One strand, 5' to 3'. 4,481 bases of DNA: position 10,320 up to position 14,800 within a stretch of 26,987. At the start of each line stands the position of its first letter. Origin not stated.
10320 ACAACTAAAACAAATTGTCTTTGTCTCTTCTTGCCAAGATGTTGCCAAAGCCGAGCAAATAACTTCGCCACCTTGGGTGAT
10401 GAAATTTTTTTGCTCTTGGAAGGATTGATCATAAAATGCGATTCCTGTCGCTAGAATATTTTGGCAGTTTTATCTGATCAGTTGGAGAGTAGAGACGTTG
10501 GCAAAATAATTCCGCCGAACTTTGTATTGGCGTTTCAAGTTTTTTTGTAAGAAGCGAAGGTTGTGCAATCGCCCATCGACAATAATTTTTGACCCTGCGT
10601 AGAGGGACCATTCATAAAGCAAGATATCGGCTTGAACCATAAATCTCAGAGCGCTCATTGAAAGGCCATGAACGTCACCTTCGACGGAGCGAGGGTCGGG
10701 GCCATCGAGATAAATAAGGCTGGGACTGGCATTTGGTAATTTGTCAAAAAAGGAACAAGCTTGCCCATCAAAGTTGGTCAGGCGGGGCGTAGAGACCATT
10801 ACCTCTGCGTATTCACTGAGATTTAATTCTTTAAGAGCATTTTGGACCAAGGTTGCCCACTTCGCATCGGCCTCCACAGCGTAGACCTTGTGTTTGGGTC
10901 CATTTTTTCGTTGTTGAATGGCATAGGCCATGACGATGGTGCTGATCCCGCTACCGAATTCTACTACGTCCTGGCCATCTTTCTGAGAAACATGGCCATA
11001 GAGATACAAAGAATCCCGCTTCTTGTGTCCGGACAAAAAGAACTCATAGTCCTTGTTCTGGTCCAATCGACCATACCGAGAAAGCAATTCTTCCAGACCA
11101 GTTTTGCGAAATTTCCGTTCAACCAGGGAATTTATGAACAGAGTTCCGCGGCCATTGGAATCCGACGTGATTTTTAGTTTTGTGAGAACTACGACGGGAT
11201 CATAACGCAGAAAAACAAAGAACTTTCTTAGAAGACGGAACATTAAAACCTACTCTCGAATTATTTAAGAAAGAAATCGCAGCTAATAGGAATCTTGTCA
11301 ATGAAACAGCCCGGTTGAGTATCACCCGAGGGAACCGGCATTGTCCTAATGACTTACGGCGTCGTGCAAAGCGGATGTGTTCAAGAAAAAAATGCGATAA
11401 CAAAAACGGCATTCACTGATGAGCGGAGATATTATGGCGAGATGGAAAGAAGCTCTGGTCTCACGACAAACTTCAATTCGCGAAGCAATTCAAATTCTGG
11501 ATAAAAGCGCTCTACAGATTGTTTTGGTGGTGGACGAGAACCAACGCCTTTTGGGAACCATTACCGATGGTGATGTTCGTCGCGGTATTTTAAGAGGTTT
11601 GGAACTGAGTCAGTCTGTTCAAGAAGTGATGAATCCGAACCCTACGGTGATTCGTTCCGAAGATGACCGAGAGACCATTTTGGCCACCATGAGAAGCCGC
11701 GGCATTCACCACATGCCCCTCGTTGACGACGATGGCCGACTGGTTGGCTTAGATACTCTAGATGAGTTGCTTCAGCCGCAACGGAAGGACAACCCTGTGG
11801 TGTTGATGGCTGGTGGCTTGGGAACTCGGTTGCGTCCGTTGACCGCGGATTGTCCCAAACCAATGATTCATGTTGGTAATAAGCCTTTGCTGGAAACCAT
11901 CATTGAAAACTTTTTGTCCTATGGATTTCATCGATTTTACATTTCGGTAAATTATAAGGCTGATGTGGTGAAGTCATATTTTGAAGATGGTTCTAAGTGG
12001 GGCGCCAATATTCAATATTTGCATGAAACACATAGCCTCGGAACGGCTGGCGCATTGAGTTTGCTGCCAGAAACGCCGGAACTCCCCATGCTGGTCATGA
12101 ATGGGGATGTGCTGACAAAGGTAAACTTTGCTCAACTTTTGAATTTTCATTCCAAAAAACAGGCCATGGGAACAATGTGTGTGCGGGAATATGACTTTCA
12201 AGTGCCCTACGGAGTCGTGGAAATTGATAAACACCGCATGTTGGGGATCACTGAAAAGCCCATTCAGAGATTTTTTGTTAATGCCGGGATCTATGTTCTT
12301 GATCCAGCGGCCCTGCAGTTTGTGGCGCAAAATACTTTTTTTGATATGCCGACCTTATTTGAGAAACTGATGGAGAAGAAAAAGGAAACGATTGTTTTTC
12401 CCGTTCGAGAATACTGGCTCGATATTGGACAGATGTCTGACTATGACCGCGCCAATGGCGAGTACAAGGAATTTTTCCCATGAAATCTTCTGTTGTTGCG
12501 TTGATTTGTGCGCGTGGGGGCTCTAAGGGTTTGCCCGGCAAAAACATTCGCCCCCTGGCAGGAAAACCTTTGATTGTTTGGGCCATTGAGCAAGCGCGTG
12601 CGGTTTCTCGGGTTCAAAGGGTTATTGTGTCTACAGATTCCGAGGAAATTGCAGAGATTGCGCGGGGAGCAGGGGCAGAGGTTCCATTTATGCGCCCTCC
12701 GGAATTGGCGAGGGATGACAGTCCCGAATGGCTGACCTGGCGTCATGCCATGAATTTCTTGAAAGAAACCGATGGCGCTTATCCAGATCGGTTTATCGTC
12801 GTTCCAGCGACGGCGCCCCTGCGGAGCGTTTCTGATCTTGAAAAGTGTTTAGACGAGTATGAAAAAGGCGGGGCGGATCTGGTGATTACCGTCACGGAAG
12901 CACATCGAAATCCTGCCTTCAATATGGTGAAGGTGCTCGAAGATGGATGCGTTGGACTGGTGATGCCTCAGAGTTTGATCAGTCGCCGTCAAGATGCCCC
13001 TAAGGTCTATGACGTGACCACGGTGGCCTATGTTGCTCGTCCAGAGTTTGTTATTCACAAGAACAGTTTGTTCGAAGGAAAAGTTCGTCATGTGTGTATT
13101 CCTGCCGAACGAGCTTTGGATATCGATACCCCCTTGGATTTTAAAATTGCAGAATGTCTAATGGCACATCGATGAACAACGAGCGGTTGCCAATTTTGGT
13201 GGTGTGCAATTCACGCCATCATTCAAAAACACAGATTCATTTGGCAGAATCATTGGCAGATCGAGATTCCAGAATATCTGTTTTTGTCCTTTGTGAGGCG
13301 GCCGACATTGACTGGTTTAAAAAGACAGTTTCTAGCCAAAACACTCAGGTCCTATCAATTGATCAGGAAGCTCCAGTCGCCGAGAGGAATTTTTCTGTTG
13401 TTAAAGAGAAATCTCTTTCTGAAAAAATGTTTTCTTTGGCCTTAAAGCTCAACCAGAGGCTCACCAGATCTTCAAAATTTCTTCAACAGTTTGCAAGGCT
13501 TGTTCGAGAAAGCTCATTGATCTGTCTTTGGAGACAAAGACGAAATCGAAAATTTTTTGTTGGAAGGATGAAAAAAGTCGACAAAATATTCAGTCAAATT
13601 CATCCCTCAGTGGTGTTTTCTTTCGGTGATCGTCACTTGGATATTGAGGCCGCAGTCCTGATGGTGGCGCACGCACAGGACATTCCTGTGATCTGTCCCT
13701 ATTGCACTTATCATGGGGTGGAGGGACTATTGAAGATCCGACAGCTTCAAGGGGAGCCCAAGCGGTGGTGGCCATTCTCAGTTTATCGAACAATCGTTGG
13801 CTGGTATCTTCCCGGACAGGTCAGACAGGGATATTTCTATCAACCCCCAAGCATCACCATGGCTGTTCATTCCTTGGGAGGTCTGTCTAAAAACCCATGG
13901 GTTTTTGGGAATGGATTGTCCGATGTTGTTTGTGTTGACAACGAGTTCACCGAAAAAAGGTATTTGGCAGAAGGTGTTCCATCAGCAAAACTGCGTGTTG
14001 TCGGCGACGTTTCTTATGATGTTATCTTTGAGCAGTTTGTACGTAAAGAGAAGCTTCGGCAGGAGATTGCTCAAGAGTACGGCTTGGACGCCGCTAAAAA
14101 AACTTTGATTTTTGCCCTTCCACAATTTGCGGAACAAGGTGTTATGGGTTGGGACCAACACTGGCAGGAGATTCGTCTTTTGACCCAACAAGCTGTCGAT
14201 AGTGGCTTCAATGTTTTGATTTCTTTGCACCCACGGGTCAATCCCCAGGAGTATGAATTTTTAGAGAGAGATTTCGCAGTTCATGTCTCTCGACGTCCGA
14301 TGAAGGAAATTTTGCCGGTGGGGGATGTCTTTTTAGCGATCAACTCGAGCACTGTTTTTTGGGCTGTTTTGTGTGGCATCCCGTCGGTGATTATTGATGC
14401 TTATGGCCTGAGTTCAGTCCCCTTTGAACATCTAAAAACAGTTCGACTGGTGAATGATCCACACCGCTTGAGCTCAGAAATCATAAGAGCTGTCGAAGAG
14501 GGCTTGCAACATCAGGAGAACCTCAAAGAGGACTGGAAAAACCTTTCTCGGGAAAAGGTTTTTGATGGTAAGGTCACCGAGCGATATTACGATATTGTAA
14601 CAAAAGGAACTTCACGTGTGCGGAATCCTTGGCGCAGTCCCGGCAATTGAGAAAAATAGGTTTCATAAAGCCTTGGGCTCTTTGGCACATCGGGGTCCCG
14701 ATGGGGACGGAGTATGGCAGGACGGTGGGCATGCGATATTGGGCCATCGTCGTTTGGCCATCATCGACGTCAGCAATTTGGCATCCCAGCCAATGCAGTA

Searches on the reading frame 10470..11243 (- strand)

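Call 6: search_protein_families(library=pfam, proteins=[window:10470-11243:-], max_evalue=0.001)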
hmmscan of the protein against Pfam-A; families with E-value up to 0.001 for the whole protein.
window:10470-11243:- (257 aa): 1 family
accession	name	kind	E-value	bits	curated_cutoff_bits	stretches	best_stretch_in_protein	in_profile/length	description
PF13578.12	Methyltransf_24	-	0.00019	22.7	26.3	1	94-191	1-87/105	Methyltransferase domain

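Call 97: search_protein_families(library=pfam, proteins=[window:10470-11243:-], max_evalue=0.001)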
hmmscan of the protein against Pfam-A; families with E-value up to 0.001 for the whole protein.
window:10470-11243:- (257 aa): 1 family
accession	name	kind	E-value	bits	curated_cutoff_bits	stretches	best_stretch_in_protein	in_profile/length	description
PF13578.12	Methyltransf_24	-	0.00019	22.7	26.3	1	94-191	1-87/105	Methyltransferase domain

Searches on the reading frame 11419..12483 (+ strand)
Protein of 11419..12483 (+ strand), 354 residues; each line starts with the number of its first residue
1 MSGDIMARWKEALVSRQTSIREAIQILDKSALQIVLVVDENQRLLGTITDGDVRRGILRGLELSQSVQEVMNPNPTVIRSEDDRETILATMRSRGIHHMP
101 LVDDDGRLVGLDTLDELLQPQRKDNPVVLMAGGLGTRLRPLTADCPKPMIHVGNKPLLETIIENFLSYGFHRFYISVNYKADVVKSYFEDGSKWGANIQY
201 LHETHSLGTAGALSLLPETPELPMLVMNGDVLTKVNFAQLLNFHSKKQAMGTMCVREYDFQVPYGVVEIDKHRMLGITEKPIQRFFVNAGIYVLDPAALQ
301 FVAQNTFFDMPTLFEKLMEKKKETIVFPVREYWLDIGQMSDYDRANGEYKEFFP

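Call 6: search_protein_families(library=pfam, proteins=[window:11419-12483:+], max_evalue=0.001)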
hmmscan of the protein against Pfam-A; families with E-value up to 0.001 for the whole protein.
window:11419-12483:+ (354 aa): 4 families
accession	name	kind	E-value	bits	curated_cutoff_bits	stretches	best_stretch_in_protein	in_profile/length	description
PF00483.29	NTP_transferase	-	2.6e-42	145.5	21.2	1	128-349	3-242/245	Nucleotidyl transferase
PF00571.33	CBS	-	3.7e-19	69.2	24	2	67-111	1-45/57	CBS domain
PF12804.13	NTP_transf_3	-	1.1e-07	32.6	27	1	127-243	1-110/160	MobA-like NTP transferase domain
PF01128.25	IspD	-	0.00034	20.9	27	0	127-169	3-42/221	2-C-methyl-D-erythritol 4-phosphate cytidylyltransferase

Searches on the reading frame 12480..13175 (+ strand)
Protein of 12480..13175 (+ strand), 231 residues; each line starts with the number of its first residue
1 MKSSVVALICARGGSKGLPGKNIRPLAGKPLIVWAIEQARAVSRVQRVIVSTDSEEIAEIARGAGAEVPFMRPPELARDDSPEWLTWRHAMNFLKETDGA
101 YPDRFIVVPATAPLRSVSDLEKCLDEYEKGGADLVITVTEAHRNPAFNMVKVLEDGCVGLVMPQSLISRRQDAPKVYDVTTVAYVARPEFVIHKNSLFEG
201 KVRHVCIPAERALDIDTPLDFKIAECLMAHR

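Call 6: search_protein_families(library=pfam, proteins=[window:12480-13175:+], max_evalue=0.001)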
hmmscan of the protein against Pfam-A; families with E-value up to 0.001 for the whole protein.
window:12480-13175:+ (231 aa): 2 families
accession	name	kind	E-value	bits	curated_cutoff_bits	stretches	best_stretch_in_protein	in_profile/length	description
PF02348.25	CTP_transf_3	-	3.9e-23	82.8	22.6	1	6-155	1-146/217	Cytidylyltransferase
PF12804.13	NTP_transf_3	-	1.5e-06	29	27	1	21-146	16-131/160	MobA-like NTP transferase domain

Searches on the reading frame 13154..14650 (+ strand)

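Call 6: search_protein_families(library=pfam, proteins=[window:13154-14650:+], max_evalue=0.001)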
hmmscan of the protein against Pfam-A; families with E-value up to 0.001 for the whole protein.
window:13154-14650:+ (498 aa): 1 family
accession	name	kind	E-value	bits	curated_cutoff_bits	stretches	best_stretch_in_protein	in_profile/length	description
PF02350.25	Epimerase_2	-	7.5e-05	22.2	30.6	0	255-319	122-186/347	UDP-N-acetylglucosamine 2-epimerase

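Call 76: search_protein_families(library=ncbifam, proteins=[window:13154-14650:+], max_evalue=0.00001)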
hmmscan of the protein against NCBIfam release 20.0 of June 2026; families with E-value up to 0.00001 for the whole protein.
window:13154-14650:+ (498 aa): 0 families
